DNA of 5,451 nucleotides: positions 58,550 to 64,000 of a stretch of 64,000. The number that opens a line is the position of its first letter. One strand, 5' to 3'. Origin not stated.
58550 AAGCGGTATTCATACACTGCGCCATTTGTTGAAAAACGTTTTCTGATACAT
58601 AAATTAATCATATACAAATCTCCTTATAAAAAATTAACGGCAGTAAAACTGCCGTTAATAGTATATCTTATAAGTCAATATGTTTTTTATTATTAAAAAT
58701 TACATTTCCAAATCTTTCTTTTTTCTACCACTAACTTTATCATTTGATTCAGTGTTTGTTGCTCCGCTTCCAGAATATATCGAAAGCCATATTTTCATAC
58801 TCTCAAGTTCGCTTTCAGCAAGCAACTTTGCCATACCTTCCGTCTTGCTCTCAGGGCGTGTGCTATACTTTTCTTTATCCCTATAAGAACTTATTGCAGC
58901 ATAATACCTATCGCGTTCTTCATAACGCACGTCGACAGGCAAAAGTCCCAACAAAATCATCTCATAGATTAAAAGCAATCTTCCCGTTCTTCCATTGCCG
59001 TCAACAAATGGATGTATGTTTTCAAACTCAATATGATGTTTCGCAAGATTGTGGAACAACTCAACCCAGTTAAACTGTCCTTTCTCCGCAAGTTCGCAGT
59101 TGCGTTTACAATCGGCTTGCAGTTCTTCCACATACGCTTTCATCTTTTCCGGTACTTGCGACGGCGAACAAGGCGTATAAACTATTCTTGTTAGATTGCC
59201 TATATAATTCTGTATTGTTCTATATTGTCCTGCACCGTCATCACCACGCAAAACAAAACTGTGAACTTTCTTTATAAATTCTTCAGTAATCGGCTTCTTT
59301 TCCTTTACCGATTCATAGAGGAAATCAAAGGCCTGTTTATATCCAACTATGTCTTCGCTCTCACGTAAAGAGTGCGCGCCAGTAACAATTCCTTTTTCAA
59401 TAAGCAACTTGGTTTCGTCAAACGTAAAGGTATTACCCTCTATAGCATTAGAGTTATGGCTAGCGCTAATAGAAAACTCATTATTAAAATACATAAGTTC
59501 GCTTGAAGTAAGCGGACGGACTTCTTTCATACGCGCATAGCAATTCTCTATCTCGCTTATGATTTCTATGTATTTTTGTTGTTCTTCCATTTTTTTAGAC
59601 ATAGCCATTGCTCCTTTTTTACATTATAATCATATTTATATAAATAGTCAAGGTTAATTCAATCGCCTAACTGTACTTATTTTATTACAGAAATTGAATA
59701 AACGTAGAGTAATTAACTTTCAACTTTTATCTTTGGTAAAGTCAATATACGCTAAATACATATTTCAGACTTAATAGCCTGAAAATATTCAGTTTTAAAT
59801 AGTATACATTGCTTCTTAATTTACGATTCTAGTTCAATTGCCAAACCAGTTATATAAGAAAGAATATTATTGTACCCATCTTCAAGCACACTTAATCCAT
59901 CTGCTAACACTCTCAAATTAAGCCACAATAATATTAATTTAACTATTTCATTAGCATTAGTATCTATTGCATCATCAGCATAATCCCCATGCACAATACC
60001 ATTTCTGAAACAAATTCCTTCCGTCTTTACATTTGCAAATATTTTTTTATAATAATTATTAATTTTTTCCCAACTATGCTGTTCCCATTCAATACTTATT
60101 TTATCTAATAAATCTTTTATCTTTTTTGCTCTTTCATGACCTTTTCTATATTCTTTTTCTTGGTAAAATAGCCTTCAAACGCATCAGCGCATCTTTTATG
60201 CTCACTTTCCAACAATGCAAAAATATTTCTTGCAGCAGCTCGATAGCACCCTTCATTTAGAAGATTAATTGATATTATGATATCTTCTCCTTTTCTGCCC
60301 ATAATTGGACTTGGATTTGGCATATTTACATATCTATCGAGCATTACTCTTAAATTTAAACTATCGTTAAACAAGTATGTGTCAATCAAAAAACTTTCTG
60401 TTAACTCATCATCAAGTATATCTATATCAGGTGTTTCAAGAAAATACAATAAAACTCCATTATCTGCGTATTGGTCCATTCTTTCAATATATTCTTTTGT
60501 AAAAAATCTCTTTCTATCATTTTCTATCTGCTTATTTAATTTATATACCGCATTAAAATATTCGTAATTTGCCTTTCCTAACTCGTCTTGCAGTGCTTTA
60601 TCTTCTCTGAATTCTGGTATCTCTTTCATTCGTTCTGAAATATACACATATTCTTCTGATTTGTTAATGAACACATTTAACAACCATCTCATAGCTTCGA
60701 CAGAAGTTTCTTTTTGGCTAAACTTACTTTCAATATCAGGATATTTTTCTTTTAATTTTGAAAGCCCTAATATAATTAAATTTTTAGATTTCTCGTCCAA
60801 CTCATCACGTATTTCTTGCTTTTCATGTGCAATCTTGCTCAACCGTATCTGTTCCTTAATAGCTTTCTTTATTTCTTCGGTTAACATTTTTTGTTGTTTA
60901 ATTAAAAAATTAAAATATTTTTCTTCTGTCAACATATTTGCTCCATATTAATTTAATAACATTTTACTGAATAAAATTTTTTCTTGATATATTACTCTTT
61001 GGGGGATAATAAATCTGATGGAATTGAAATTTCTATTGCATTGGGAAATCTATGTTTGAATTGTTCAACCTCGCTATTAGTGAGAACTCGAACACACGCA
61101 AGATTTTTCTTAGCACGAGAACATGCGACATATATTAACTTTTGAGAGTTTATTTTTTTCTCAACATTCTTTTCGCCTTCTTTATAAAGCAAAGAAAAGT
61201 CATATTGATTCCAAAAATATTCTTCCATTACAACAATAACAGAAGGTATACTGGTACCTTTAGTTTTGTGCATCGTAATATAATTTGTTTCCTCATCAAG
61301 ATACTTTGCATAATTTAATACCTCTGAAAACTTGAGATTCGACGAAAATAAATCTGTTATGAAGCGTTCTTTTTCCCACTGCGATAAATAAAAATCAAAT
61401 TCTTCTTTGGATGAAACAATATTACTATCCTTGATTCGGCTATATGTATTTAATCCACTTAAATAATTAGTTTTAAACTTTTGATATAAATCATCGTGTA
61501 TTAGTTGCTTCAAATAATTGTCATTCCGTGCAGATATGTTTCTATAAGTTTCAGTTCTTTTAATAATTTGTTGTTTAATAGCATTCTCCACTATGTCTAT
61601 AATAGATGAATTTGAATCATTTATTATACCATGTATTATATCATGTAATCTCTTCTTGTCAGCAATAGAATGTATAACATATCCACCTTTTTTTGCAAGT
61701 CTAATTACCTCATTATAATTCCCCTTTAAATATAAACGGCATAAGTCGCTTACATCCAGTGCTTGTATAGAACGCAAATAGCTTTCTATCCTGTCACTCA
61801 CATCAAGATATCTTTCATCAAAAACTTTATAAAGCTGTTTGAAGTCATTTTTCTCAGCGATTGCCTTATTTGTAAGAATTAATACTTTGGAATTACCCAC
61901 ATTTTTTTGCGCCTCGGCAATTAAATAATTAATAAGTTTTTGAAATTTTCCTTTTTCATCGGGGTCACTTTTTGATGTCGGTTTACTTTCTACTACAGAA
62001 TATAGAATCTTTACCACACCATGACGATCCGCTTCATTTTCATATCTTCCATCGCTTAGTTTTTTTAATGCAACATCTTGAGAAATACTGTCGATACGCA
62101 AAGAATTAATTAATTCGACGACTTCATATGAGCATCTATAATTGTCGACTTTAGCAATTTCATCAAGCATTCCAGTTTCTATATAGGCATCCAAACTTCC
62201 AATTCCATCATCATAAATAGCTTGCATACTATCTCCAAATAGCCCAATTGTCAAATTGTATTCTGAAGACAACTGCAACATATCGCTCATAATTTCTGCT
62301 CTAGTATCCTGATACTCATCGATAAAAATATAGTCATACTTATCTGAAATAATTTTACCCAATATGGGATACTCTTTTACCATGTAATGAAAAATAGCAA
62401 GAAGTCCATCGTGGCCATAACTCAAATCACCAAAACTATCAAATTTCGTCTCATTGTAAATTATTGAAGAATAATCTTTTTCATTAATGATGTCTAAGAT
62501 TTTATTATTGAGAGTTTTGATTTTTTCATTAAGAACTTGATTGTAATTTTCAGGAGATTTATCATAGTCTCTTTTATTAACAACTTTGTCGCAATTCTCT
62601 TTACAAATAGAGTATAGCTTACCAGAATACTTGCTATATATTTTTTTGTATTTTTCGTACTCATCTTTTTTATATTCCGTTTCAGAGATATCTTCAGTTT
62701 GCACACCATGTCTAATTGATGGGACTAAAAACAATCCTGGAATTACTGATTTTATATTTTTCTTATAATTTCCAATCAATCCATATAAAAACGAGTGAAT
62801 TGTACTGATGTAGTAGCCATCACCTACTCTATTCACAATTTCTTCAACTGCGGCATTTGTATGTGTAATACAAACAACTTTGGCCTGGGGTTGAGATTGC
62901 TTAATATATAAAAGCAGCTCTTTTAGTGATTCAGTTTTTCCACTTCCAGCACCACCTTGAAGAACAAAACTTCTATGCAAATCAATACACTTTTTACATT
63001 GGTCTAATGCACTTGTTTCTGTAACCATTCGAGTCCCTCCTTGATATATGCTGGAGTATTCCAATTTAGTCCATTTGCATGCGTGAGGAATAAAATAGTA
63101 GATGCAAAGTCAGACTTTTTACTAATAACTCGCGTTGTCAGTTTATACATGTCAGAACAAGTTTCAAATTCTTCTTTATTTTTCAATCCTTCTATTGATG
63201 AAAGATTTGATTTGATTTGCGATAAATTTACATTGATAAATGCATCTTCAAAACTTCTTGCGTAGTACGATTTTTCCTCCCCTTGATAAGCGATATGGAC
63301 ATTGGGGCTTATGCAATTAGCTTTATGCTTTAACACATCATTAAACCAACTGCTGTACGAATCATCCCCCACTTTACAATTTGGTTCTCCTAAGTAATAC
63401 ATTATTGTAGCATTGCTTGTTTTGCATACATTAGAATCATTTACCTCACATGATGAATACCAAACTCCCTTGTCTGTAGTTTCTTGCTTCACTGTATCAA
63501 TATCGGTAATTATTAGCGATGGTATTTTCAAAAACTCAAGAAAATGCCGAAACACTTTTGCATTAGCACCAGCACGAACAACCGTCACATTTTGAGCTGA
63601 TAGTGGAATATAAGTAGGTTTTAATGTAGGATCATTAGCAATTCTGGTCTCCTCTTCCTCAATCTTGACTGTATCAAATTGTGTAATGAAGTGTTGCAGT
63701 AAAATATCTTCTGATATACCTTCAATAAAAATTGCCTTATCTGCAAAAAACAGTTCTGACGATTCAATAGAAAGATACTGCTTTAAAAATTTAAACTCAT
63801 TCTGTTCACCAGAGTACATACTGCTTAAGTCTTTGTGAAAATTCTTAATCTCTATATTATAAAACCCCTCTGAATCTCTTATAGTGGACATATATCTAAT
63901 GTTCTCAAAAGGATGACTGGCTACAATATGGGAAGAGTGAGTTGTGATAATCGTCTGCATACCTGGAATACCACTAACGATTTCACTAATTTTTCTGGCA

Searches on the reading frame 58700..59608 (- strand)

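Call 9: search_protein_families(library=pfam, proteins=[window:58700-59608:-], max_evalue=0.01)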
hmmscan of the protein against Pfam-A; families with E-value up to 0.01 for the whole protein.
window:58700-59608:- (302 aa): 1 family
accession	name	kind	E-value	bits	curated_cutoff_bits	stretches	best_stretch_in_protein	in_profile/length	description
PF02661.23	Fic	-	7.8e-19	68.8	24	1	106-215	1-91/93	Fic/DOC family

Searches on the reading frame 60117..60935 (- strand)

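Call 9: search_protein_families(library=pfam, proteins=[window:60117-60935:-], max_evalue=0.01)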
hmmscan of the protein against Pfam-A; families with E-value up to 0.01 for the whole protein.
window:60117-60935:- (272 aa): 1 family
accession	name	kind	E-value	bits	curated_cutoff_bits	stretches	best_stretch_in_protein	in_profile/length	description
PF12030.13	DUF3517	-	0.0072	15.4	25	0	88-157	261-328/406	Domain of unknown function (DUF3517)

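Call 12: search_protein_families(library=padloc, proteins=[window:60117-60935:-], max_evalue=0.01)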
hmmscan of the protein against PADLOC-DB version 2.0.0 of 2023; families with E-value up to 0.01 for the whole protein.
window:60117-60935:- (272 aa): 0 families

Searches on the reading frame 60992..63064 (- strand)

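Call 9: search_protein_families(library=pfam, proteins=[window:60992-63064:-], max_evalue=0.01)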
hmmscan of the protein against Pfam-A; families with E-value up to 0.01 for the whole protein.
window:60992-63064:- (690 aa): 9 families
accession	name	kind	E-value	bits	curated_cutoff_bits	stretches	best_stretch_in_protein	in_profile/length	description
PF00580.27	UvrD-helicase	-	2e-20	74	23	1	29-284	12-253/271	UvrD/REP helicase N-terminal domain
PF13245.12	AAA_19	-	6.2e-15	56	25.1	1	31-284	12-131/134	AAA domain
PF01443.25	Viral_helicase1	-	2.3e-09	37.9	21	0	240-359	56-167/228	Viral superfamily 1 RNA helicase core domain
PF13604.12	AAA_30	-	3.5e-07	30.6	27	1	31-95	19-79/191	AAA domain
PF13086.12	AAA_11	-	6.1e-06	26.6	27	1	24-186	11-175/257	AAA domain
PF20720.3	nSTAND3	-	0.001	19.2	27.2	1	16-68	3-52/155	Novel STAND NTPase 3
PF13538.12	UvrD_C_2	-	0.0061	16.8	27.4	0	640-655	34-49/52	UvrD-like helicase C-terminal domain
PF00308.24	Bac_DnaA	-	0.0092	16.6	23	0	32-81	36-84/162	Bacterial DnaA ATPAse domain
PF00270.35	DEAD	-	0.0093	16.1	26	0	29-81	13-66/167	DEAD/DEAH box helicase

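Call 12: search_protein_families(library=padloc, proteins=[window:60992-63064:-], max_evalue=0.01)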
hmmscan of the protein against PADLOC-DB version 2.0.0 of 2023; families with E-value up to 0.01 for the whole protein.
window:60992-63064:- (690 aa): 39 families (the best 25 are shown)
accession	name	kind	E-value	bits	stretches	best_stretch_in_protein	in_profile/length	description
PDLC00125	GajB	-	6.8e-247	819.5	1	14-681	2-667/669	UrvD helicase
PDLC00135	GajB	-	9e-113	376.2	2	15-431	5-351/603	UrvD helicase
PDLC00128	GajB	-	1.2e-72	243.7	1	14-665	11-667/685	UrvD helicase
PDLC00113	GajB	-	3.3e-68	228.6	3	173-515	104-442/579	UrvD helicase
PDLC00111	GajB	-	2.6e-67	225.9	2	163-662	120-601/625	UrvD helicase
PDLC00143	GajB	-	9.5e-67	224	2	168-659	127-604/632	UrvD helicase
PDLC00115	GajB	-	4.6e-63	211.8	3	179-430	14-252/537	UrvD helicase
PDLC00119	GajB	-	2.5e-44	150.2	2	23-334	8-310/565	UrvD helicase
PDLC00137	GajB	-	3.2e-44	149.8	1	18-668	14-671/679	UrvD helicase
PDLC00109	GajB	-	8e-43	144.8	3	155-519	92-446/647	UrvD helicase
PDLC03802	RTasHel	-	2.5e-29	100.6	2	24-329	12-276/675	DRT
PDLC00127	GajB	-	4.6e-21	73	2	21-323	10-289/594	UrvD helicase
PDLC00132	GajB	-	1.9e-20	71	1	32-655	18-596/625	UrvD helicase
PDLC00129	GajB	-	3.9e-19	66.7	2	29-323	24-309/594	UrvD helicase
PDLC00117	GajB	-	1.8e-18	64.3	2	224-659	200-574/604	UrvD helicase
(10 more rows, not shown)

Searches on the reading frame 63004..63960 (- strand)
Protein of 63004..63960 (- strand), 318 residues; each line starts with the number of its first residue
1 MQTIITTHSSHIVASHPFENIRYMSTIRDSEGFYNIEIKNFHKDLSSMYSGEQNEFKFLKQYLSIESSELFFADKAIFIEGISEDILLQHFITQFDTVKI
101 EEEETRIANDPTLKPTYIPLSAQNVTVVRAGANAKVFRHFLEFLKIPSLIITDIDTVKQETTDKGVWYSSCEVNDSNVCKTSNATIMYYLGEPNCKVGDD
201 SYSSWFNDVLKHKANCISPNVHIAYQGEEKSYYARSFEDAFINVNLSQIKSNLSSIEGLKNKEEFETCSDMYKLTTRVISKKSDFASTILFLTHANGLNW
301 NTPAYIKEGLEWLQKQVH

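Call 9: search_protein_families(library=pfam, proteins=[window:63004-63960:-], max_evalue=0.01)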
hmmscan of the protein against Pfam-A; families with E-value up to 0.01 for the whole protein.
window:63004-63960:- (318 aa): 1 family
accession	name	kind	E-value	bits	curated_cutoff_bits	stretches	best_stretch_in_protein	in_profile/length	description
PF20469.4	OLD-like_TOPRIM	-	2e-13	51.1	23.2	2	71-108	1-38/67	Overcoming lysogenization defect protein-like, TOPRIM domain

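Call 12: search_protein_families(library=padloc, proteins=[window:63004-63960:-], max_evalue=0.01)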
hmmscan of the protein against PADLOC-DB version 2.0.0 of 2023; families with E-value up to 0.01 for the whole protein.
window:63004-63960:- (318 aa): 38 families (the best 25 are shown)
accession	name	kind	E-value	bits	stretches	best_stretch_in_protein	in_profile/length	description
PDLC00065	GajA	-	7.8e-93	310.4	1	1-316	375-666/670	AAA ATPase domain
PDLC00079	GajA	-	4.5e-80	268.3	1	1-315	389-701/702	AAA ATPase domain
PDLC00088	GajA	-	5.3e-65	218.6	1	1-315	76-371/372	AAA ATPase domain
PDLC00063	GajA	-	8.4e-64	214.3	1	1-316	388-662/679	AAA ATPase domain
PDLC00093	GajA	-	1.5e-49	167.3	1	2-317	425-722/736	AAA ATPase domain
PDLC00095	GajA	-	3.2e-44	149.6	1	2-317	436-733/752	AAA ATPase domain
PDLC00068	GajA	-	6.7e-36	122.3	2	2-163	205-341/545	AAA ATPase domain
PDLC00082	GajA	-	1.2e-26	91.4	1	1-315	406-694/694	AAA ATPase domain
PDLC00091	GajA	-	3.7e-17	60.4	1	1-315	330-621/627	AAA ATPase domain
PDLC00076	GajA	-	1e-16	58.6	2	1-275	378-605/700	AAA ATPase domain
PDLC00070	GajA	-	8e-16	55.8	1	2-317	326-595/596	AAA ATPase domain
PDLC00077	GajA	-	2.4e-15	54.1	1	2-109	369-470/616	AAA ATPase domain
PDLC00069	GajA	-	5.7e-15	52.8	1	2-188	370-543/687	AAA ATPase domain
PDLC00096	GajA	-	4.2e-14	50.2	1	1-316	325-615/630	AAA ATPase domain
PDLC00083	GajA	-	7.6e-14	49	1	2-108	328-439/639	AAA ATPase domain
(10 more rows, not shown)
